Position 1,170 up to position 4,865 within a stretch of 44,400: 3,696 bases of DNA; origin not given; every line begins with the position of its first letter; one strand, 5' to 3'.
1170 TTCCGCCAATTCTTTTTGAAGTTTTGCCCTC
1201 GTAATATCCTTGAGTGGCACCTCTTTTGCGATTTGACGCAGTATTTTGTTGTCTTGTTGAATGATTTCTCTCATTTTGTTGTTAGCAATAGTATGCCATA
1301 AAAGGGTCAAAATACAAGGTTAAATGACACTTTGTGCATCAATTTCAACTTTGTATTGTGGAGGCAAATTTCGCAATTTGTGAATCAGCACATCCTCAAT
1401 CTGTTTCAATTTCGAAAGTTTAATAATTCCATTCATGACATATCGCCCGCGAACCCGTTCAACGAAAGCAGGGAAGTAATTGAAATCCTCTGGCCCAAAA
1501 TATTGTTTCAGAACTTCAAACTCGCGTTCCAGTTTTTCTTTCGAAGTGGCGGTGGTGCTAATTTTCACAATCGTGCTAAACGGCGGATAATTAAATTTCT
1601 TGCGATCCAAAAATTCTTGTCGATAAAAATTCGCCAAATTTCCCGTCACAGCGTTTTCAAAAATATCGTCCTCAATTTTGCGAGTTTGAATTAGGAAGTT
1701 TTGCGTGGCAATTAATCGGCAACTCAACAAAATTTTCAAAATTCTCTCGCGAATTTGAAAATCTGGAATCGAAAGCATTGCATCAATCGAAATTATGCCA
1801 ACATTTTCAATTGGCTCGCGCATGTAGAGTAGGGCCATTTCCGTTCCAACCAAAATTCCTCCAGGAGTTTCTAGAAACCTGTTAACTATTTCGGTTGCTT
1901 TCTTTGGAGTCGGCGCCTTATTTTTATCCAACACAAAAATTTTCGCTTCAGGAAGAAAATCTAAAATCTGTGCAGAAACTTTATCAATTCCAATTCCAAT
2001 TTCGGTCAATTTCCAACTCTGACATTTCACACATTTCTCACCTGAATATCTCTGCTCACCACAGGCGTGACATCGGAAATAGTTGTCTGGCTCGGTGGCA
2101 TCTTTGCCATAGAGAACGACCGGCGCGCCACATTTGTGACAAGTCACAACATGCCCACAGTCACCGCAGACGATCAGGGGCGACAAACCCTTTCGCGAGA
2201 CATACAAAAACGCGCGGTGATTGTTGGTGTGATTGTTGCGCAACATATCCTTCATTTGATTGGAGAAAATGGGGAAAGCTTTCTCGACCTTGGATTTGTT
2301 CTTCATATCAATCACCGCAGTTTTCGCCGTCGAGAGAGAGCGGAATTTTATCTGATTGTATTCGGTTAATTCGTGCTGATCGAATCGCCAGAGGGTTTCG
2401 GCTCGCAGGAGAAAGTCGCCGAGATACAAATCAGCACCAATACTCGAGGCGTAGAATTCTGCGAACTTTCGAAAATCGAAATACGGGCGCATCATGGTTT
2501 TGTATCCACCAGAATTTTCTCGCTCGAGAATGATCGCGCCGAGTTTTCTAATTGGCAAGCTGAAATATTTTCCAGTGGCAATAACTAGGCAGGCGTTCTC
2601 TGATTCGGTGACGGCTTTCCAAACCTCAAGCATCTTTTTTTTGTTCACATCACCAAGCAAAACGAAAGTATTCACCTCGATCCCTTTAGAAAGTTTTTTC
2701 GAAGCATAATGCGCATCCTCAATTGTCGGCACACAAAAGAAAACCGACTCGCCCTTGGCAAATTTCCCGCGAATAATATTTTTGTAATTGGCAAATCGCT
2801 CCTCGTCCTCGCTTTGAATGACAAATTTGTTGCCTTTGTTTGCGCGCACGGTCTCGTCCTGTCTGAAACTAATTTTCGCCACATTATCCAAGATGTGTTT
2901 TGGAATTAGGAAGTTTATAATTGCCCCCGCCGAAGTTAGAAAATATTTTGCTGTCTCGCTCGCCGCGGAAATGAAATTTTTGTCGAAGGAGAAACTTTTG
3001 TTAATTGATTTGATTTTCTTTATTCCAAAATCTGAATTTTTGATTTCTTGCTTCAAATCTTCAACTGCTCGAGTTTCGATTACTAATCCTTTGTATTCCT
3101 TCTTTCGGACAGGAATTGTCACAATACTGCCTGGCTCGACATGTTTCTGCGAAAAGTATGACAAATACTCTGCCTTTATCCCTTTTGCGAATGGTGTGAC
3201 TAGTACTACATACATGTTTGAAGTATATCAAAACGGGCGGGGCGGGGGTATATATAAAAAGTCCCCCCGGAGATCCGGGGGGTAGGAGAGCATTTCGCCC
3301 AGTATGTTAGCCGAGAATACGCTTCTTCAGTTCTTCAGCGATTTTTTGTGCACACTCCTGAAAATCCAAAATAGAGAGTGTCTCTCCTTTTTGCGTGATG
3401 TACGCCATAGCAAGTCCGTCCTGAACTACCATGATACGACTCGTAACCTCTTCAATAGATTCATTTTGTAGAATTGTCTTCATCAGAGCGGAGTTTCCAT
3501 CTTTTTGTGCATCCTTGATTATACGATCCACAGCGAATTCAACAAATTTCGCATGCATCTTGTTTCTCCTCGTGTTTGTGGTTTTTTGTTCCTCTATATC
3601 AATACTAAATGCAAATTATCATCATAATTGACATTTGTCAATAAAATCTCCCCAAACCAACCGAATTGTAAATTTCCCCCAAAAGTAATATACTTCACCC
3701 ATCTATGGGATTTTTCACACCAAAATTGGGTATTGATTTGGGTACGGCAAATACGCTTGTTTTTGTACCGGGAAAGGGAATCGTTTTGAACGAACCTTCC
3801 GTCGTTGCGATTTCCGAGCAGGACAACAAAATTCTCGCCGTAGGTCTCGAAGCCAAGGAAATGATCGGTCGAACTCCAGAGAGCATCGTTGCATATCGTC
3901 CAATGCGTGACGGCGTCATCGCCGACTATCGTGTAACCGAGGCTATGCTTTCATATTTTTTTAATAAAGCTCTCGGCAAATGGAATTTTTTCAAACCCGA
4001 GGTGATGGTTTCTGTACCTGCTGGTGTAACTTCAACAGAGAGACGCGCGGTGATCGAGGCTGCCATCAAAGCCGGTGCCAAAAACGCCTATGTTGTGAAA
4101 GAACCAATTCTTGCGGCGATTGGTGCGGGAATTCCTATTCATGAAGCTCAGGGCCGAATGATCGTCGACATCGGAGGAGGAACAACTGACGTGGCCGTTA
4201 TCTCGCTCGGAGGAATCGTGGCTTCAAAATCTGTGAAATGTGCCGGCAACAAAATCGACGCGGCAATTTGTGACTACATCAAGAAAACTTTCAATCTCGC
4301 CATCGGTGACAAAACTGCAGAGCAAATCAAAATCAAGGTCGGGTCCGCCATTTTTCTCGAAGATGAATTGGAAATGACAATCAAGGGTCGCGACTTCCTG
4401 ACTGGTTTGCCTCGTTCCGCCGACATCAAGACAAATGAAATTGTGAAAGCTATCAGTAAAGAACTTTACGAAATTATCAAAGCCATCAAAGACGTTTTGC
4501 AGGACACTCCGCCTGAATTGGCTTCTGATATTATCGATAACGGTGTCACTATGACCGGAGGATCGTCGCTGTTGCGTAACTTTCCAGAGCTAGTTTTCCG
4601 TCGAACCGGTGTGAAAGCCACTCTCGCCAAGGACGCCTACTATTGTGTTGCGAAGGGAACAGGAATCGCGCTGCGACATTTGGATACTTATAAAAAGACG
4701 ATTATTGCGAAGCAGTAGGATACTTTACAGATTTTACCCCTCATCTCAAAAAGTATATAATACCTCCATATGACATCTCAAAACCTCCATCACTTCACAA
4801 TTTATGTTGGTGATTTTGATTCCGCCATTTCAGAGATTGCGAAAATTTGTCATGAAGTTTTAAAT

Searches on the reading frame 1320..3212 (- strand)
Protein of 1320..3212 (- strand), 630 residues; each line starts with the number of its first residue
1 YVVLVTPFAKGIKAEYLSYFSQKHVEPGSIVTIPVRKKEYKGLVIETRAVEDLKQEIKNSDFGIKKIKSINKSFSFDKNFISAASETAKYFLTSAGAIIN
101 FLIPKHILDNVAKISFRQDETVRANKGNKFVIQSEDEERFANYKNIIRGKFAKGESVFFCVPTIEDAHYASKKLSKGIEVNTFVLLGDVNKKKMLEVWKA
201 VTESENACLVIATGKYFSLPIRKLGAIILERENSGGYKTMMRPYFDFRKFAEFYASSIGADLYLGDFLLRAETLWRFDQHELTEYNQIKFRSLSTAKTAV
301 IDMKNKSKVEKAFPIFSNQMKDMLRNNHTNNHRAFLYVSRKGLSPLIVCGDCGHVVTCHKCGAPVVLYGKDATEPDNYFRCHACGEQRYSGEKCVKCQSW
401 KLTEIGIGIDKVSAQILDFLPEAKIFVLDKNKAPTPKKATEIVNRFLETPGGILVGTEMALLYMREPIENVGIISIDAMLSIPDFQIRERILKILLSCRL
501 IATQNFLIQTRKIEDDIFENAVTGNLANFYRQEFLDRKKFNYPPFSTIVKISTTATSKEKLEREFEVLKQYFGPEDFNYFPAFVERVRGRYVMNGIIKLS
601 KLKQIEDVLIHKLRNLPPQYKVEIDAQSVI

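Call 70: search_protein_families(library=pfam, proteins=[window:1320-3212:-], max_evalue=0.00001)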
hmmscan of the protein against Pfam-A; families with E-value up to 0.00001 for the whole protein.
window:1320-3212:- (630 aa): 1 family
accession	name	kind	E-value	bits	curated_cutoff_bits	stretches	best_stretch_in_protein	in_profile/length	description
PF17764.6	PriA_3primeBD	-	3.2e-07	30.5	22.7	1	22-104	19-96/96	3'DNA-binding domain (3'BD)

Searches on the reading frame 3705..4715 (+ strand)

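Call 70: search_protein_families(library=pfam, proteins=[window:3705-4715:+], max_evalue=0.00001)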
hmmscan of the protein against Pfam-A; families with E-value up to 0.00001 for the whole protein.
window:3705-4715:+ (337 aa): 4 families
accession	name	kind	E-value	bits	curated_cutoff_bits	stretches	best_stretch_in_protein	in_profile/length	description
PF06723.19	MreB_Mbl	-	1.4e-135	451.8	27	1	7-330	3-326/327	MreB/Mbl protein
PF00012.26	HSP70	-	7e-12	44.8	20.6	1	99-305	135-354/599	Hsp70 protein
PF00022.25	Actin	-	1.6e-11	43.9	27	1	31-195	31-190/410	Actin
PF14450.12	FtsA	-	2.4e-11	44.5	31.8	1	153-309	2-111/127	Cell division protein FtsA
